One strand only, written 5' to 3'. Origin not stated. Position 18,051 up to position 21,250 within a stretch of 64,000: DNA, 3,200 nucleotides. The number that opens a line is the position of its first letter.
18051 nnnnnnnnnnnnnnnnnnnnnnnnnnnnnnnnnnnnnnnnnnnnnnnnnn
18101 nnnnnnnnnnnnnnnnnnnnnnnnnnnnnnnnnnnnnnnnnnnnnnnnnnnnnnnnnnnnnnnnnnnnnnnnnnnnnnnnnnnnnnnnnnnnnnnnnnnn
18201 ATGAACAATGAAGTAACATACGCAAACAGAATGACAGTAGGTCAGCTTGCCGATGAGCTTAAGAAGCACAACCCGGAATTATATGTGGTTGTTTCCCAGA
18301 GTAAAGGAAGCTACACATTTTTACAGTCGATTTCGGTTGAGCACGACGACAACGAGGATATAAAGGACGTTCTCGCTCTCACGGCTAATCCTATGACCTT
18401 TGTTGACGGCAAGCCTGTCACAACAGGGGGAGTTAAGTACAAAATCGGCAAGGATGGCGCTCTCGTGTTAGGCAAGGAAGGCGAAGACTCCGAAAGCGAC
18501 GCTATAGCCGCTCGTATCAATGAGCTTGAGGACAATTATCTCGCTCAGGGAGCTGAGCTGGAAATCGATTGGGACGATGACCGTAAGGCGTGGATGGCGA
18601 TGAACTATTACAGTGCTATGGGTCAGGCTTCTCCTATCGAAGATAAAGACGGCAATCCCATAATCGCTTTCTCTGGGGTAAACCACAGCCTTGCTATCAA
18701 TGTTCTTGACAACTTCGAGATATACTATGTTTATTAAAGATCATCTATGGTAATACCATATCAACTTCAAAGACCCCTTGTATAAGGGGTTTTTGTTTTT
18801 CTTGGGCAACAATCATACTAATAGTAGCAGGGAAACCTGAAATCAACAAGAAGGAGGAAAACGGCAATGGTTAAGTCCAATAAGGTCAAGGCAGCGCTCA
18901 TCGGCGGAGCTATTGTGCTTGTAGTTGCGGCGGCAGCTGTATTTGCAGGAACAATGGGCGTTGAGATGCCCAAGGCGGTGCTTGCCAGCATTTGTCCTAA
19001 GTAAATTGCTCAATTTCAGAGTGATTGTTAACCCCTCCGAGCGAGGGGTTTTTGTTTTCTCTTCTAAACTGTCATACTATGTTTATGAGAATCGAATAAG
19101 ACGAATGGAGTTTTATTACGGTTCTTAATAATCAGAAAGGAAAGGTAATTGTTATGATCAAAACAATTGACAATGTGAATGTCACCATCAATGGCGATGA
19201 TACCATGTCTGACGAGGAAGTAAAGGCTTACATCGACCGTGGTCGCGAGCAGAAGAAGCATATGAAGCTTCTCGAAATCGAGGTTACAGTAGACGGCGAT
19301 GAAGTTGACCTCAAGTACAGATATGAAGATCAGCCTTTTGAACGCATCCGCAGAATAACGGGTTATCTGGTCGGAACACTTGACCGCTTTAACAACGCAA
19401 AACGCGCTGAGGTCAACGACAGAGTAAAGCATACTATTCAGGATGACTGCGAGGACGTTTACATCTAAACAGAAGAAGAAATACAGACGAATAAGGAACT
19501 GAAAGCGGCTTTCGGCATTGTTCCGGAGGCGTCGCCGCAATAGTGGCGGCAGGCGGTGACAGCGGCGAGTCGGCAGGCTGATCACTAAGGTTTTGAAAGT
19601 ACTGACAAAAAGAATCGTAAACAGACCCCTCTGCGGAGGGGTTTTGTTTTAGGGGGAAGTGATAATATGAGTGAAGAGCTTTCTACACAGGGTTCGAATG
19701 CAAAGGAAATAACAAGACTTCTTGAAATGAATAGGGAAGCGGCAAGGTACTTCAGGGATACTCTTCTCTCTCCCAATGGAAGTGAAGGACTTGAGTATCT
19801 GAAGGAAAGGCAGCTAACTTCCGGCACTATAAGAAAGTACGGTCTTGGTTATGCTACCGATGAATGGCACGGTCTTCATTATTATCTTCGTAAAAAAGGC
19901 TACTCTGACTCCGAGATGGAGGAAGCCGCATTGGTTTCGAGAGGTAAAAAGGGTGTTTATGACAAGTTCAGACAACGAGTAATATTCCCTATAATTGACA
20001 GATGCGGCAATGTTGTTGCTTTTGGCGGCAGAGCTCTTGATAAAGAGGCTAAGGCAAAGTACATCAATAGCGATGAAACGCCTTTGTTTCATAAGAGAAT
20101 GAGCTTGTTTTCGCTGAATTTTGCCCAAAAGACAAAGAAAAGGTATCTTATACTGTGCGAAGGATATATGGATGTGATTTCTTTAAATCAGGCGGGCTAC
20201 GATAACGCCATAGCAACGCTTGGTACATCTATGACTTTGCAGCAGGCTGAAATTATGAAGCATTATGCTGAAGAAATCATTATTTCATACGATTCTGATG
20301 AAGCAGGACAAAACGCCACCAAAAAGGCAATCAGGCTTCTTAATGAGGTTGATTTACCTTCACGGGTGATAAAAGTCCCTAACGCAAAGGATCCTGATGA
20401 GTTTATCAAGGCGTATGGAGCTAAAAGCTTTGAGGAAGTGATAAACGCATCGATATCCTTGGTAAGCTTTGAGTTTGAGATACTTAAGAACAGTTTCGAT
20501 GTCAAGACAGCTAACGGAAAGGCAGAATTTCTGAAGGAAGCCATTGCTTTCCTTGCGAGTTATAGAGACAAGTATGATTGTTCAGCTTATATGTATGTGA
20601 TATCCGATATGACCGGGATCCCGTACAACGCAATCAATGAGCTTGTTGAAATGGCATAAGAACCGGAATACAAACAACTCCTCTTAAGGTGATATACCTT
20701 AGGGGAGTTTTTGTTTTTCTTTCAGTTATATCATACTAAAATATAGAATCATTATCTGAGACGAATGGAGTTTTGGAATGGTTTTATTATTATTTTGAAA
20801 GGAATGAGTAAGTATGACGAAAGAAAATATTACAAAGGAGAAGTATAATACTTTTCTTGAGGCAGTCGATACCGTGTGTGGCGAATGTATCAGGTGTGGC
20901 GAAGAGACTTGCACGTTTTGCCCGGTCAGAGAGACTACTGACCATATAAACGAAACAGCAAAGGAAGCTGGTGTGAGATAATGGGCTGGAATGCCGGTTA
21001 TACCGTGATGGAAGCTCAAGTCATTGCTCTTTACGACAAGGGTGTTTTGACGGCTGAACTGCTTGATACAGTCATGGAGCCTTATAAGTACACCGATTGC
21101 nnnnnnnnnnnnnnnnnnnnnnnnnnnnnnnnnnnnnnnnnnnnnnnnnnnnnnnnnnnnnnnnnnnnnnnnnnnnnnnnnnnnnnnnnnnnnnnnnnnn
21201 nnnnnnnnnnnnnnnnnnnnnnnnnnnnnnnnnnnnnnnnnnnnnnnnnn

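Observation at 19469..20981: Primase reduced to the TOPRIM core, preceded by a terminator with no promoter and followed by a stand-alone zinc-ribbon peptide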

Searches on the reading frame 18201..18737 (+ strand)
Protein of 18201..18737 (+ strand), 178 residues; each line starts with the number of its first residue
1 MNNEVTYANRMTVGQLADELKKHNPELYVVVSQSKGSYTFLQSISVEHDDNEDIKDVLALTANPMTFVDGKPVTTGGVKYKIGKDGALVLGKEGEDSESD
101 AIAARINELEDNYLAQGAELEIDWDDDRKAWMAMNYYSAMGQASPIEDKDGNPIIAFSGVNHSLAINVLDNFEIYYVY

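Call 3: search_protein_families(library=pfam, proteins=[window:18201-18737:+], max_evalue=0.1)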
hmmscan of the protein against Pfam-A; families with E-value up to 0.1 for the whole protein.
window:18201-18737:+ (178 aa): 1 family
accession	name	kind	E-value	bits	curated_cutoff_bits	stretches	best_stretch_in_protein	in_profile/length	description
PF19116.6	DUF5801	-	0.0017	19.1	27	1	13-66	67-117/137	Domain of unknown function (DUF5801)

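Call 16: search_protein_families(library=phrogs, proteins=[window:18201-18737:+], max_evalue=0.01)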
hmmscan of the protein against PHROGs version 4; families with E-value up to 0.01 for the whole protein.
window:18201-18737:+ (178 aa): 0 families

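Call 88: search_protein_families(library=padloc, proteins=[window:18201-18737:+], max_evalue=0.001)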
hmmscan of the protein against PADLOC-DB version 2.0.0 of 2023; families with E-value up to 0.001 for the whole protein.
window:18201-18737:+ (178 aa): 0 families

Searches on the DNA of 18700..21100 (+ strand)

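Call 5: search_dna_similar(query=window:19469-20981:+, collection=phages, mode=distant, max_rows=20)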
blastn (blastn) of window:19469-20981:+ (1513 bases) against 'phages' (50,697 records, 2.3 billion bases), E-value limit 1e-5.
Records with a match: 1; places in all: 1; records where one place covers at least 80% of the query: 0.
Best place of each record, by identity: 60-80% 1.
By first word of the organism name: Bacteriophage 1.
By host as written in the record: - 1.
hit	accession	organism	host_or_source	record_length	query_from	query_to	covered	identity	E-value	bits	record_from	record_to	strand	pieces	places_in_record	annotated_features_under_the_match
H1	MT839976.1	Bacteriophage sp.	human fecal samples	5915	645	728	6%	76.2%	5e-7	63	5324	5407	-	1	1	record has no annotation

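Call 23: search_rna_families(source=window, start=18700, end=21100, threshold=evalue, max_evalue=1)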
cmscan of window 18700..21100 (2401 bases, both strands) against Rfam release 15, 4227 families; matches with E-value up to 1: 0.
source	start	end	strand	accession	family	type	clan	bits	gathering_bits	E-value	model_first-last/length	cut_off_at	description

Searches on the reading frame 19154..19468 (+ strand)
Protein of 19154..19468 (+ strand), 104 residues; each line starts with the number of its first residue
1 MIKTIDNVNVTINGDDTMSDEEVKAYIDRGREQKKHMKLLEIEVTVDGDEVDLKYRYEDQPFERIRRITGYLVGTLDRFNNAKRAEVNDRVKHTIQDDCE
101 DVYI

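Call 3: search_protein_families(library=pfam, proteins=[window:19154-19468:+], max_evalue=0.1)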
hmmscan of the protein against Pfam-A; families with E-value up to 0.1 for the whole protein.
window:19154-19468:+ (104 aa): 5 families
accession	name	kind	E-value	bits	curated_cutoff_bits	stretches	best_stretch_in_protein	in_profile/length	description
PF13597.11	NRDD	-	8.8e-08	31.7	26.2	1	59-93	531-562/562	Anaerobic ribonucleoside-triphosphate reductase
PF04696.18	Pinin_SDK_memA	-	0.039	14.5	25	0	63-92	5-43/130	pinin/SDK/memA/ protein conserved region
PF10309.14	NCBP3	-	0.077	13.3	28.9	1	9-30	5-26/59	Nuclear cap-binding protein subunit 3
PF04055.27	Radical_SAM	-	0.078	13.6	29.5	1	14-98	24-112/166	Radical SAM superfamily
PF19500.6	DUF6035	-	0.097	13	22.6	0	20-93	43-116/179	Domain of unknown function (DUF6035)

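Call 16: search_protein_families(library=phrogs, proteins=[window:19154-19468:+], max_evalue=0.01)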
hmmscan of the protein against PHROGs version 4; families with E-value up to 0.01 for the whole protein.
window:19154-19468:+ (104 aa): 2 families
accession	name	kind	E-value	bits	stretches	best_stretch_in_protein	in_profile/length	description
phrog_487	-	moron, auxiliary metabolic gene and host takeover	4e-07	29.6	1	62-95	680-714/718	NrdD-like anaerobic ribonucleotide reductase large subunit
phrog_4218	-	DNA, RNA and nucleotide metabolism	0.00019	21.6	1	46-93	284-332/333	anaerobic ribonucleoside reductase large subunit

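Call 72: find_homologous_proteins(query=window:19154-19465:+, max_evalue=0.001)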
Query window:19154-19465:+ (104 aa): 7994 proteins with E <= 0.001 among 8000 candidates; the best 120 are listed.
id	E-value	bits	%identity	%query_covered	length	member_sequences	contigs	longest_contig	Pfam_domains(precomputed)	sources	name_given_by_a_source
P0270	4.8e-61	221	100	100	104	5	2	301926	PF13597.12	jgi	-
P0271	4.4e-39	151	71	94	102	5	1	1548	PF13597.12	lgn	-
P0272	8.1e-39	150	71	94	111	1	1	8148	PF13597.12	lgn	-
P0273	9.9e-39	150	69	94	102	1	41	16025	PF13597.12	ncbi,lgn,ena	ncbi:MAG: anaerobic ribonucleoside-triphosphate reductase [Ruminiclostridium sp.]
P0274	1.1e-38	149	69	94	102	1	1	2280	PF13597.12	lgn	-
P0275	1.8e-38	149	72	98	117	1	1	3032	PF13597.12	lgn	-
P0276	2.8e-38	148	68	94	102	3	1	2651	PF13597.12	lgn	-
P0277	2.4e-37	145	67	94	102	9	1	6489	PF13597.12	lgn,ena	-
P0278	1.1e-36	143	68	94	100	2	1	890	PF13597.12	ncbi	-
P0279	1.5e-36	143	68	94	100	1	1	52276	PF13597.12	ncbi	-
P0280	1.9e-36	142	64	94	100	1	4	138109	PF13597.12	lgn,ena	-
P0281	2.1e-36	142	66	94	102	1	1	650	PF13597.12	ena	-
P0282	2.2e-36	142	64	94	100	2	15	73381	PF13597.12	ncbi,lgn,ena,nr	ncbi:MAG: hypothetical protein IJZ65_05240 [Ruminiclostridium sp.]|nr:hypothetical protein [Ruminicl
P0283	5.7e-36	141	66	94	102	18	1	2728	PF13597.12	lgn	-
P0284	6.1e-36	141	66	96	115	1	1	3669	PF13597.12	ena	-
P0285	6.1e-36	141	66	96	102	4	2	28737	PF13597.12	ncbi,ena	-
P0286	7.8e-36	140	65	94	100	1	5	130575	PF13597.12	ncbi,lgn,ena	-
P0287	8.9e-36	140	65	94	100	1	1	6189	PF13597.12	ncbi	-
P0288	9.8e-36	140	66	93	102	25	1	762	PF13597.12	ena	-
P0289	1.1e-35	140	63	99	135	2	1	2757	PF13597.12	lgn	-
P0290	1.8e-35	139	63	100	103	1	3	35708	PF13597.12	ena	-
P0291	1.9e-35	139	66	94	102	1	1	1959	PF13597.12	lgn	-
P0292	2.1e-35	139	69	96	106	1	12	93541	PF13597.12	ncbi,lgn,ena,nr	ncbi:MAG: hypothetical protein IK990_08130 [Ruminiclostridium sp.]|nr:hypothetical protein [Ruminicl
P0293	2.3e-35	139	65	94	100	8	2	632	PF13597.12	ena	-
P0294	2.4e-35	139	66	94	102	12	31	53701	PF13597.12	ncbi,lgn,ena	-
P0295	4.3e-35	138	65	94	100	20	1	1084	PF13597.12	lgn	-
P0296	4.5e-35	138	65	94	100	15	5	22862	PF13597.12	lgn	-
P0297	4.6e-35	138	66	96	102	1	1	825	PF13597.12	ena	-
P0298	4.6e-35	138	64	94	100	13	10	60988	PF13597.12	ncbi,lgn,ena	-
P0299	5.0e-35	138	64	94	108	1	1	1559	PF13597.12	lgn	-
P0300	5.1e-35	138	64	94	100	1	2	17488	PF13597.12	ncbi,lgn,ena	-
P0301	5.8e-35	138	65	94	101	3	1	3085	PF13597.12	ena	-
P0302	6.6e-35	137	65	94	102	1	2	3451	PF13597.12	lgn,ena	-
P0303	7.0e-35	137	62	98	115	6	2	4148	PF13597.12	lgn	-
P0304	8.0e-35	137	64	94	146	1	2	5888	PF13597.12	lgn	-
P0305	8.3e-35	137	64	94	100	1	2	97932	PF13597.12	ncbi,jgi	-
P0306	1.6e-34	136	63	94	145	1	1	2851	PF13597.12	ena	-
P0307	1.9e-34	136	61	94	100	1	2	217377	PF13597.12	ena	-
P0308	2.2e-34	136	64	94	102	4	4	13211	PF13597.12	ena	-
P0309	2.2e-34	136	62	93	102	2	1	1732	PF13597.12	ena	-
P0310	2.2e-34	136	63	94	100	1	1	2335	PF13597.12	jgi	-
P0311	2.2e-34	136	63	94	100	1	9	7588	PF13597.12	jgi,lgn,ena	-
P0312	3.0e-34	135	67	88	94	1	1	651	PF13597.12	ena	-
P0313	3.1e-34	135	62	94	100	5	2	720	PF13597.12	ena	-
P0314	3.9e-34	135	67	95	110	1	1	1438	PF13597.12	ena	-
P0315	4.1e-34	135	64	94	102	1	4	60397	PF13597.12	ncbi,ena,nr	ncbi:MAG: hypothetical protein J6X60_05130 [Ruminiclostridium sp.]|nr:hypothetical protein [Ruminicl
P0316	4.5e-34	135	63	94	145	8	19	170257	PF13597.12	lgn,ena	-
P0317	4.8e-34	135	63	94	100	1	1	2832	PF13597.12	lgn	-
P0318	5.0e-34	135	63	94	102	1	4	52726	PF13597.12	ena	-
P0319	5.9e-34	134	64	94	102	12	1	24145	PF13597.12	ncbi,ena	-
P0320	7.2e-34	134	63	94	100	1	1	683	PF13597.12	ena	-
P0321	7.4e-34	134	64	94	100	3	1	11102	PF13597.12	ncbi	-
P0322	9.5e-34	134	63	94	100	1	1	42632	PF13597.12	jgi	-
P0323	9.8e-34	134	63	96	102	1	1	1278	PF13597.12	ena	-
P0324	1.4e-33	133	61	94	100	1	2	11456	PF13597.12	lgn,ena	-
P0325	1.7e-33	133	62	98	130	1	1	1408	PF13597.12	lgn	-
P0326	1.9e-33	133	61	99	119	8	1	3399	PF13597.12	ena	-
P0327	2.3e-33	132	64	96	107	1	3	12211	PF13597.12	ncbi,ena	-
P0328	2.4e-33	132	61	94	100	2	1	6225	PF13597.12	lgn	-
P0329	3.4e-33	132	63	94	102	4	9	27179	PF13597.12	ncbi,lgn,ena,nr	ncbi:MAG: hypothetical protein IJT87_09245 [Ruminiclostridium sp.]|nr:hypothetical protein [Ruminicl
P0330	3.5e-33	132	62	94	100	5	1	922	PF13597.12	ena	-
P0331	4.2e-33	132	62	94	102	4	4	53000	PF13597.12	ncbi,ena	-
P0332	4.2e-33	132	63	94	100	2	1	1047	PF13597.12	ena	-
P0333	5.0e-33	131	61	94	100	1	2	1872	PF13597.12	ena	-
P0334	5.9e-33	131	60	94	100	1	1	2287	PF13597.12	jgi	-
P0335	2.6e-32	129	68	84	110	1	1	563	PF13597.12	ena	-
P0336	3.0e-32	129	61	94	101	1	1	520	PF13597.12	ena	-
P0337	4.8e-32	128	65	88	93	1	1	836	PF13597.12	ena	-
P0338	7.1e-32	128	62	95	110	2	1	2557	PF13597.12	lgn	-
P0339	1.3e-31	127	57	99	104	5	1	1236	PF13597.12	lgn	-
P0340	2.4e-31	126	54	99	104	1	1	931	PF13597.12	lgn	-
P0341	2.5e-31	126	67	84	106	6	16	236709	PF13597.12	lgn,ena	-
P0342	6.6e-31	125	57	98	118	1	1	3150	PF13597.12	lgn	-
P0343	1.1e-30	124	65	86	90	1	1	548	PF13597.12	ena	-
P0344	1.1e-29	121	61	95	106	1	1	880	PF13597.12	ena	-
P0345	3.5e-29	119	59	97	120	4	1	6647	PF13597.12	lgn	-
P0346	4.0e-29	119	58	89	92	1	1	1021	PF13597.12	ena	-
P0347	1.3e-28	117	58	94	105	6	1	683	PF13597.12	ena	-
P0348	1.7e-28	117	58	100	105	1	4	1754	PF13597.12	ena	-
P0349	2.5e-28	116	58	96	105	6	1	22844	PF13597.12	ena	-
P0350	6.4e-28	115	57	93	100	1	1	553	PF13597.12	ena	-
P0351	1.5e-27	114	61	93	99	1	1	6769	PF13597.12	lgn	-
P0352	2.6e-27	113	55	96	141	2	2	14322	PF13597.12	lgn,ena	-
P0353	3.1e-27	113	56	96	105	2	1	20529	PF13597.12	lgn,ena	-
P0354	3.1e-27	113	59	91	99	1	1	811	PF13597.12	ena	-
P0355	3.3e-27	113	60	87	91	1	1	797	PF13597.12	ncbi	-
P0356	4.0e-27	112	60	87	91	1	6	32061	PF13597.12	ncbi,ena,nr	ncbi:MAG: hypothetical protein K6E24_01530 [bacterium]|nr:hypothetical protein [bacterium]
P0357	4.5e-27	112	60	88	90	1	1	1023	PF13597.12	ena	-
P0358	7.0e-27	112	58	91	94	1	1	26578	PF13597.12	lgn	-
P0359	7.1e-27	112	61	93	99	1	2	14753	PF13597.12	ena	-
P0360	8.6e-27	111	64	85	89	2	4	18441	PF13597.12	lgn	-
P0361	1.0e-26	111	57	95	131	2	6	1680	PF13597.12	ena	-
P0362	1.1e-26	111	60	87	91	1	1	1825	PF13597.12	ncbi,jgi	jgi:hypothetical protein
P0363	1.1e-26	111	59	87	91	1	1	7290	PF13597.12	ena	-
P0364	1.2e-26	111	60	85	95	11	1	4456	PF13597.12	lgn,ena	-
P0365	1.5e-26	111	60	88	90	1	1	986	PF13597.12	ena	-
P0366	1.6e-26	110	60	85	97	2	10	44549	PF13597.12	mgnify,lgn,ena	mgnify:CR=1 FL=1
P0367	2.1e-26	110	61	85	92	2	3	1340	PF13597.12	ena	-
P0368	2.8e-26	110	59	87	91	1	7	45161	PF13597.12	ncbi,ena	-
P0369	3.6e-26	109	58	87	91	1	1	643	PF13597.12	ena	-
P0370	3.6e-26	109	58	87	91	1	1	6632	PF13597.12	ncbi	-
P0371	3.8e-26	109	59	87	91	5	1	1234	PF13597.12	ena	-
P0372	3.9e-26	109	55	95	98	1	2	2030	PF13597.12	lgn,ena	-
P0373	4.1e-26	109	59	87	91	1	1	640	PF13597.12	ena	-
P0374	5.9e-26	109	61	85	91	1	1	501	PF13597.12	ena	-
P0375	6.2e-26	109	59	87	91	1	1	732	PF13597.12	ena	-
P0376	6.2e-26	109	57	94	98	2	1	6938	PF13597.12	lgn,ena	-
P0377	6.2e-26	109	57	93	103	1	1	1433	PF13597.12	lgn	-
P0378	6.3e-26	109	58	93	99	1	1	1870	PF13597.12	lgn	-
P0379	6.4e-26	109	60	86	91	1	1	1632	PF13597.12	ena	-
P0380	6.5e-26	109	61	85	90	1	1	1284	PF13597.12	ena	-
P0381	7.5e-26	108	56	86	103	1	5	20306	PF13597.12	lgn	-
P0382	8.0e-26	108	59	87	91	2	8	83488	PF13597.12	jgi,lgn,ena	-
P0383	8.9e-26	108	58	87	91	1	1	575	PF13597.12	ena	-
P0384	1.1e-25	108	57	86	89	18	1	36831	PF13597.12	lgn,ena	-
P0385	1.2e-25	108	62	84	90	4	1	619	PF13597.12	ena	-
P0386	1.3e-25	108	56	89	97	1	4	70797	PF13597.12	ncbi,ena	-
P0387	1.6e-25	107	59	87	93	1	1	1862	PF13597.12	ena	-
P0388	1.7e-25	107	59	85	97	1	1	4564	PF13597.12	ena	-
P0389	2.0e-25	107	55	91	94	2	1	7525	PF13597.12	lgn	-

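Call 76: find_encoding_contigs(protein=P0273, flank=5000, max_places=3)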
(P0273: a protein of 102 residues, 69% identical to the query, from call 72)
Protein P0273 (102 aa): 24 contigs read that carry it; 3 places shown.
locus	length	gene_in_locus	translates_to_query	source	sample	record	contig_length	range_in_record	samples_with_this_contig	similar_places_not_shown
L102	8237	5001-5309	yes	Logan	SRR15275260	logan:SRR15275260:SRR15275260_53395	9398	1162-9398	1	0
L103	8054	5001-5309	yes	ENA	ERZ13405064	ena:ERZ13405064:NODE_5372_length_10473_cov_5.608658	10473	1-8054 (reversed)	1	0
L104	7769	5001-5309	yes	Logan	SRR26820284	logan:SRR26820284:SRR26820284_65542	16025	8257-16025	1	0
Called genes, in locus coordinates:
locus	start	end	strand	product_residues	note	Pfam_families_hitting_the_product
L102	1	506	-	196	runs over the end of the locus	PF02659:Mntp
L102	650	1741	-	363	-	PF00144:Beta-lactamase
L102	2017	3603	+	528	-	PF13416:SBP_bac_8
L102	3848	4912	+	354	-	PF00657:Lipase_GDSL, PF13472:Lipase_GDSL_2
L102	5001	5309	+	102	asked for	PF13597:NRDD (weak)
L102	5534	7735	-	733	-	PF00239:Resolvase, PF07508:Recombinase, PF13408:Zn_ribbon_recom, PF15714:SpoVT_C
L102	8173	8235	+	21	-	?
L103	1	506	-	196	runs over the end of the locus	PF02659:Mntp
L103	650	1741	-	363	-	PF00144:Beta-lactamase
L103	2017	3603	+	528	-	PF13416:SBP_bac_8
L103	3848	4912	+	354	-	PF00657:Lipase_GDSL, PF13472:Lipase_GDSL_2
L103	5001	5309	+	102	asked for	PF13597:NRDD (weak)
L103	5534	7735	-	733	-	PF00239:Resolvase, PF07508:Recombinase, PF13408:Zn_ribbon_recom, PF15714:SpoVT_C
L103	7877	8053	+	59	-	?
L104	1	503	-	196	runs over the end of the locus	PF02659:Mntp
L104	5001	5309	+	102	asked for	PF13597:NRDD (weak)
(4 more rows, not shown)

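Call 87: search_protein_families(library=ncbifam, proteins=[window:19154-19468:+], max_evalue=0.01)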
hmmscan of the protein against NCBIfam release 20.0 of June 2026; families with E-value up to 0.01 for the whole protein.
window:19154-19468:+ (104 aa): 3 families
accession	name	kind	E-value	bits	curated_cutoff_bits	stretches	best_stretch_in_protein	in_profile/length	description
NF011292.0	PRK14704.1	equivalog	6.5e-12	44.8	736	1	58-93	582-617/618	anaerobic ribonucleoside triphosphate reductase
NF005497.0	PRK07111.1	equivalog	7e-12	44.5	764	1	59-94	709-744/746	anaerobic ribonucleoside triphosphate reductase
TIGR02487.1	NrdD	equivalog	2.5e-07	29.6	326.35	1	62-93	551-581/581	anaerobic ribonucleoside-triphosphate reductase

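Call 88: search_protein_families(library=padloc, proteins=[window:19154-19468:+], max_evalue=0.001)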
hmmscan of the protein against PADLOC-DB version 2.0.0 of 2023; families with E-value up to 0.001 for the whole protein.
window:19154-19468:+ (104 aa): 0 families
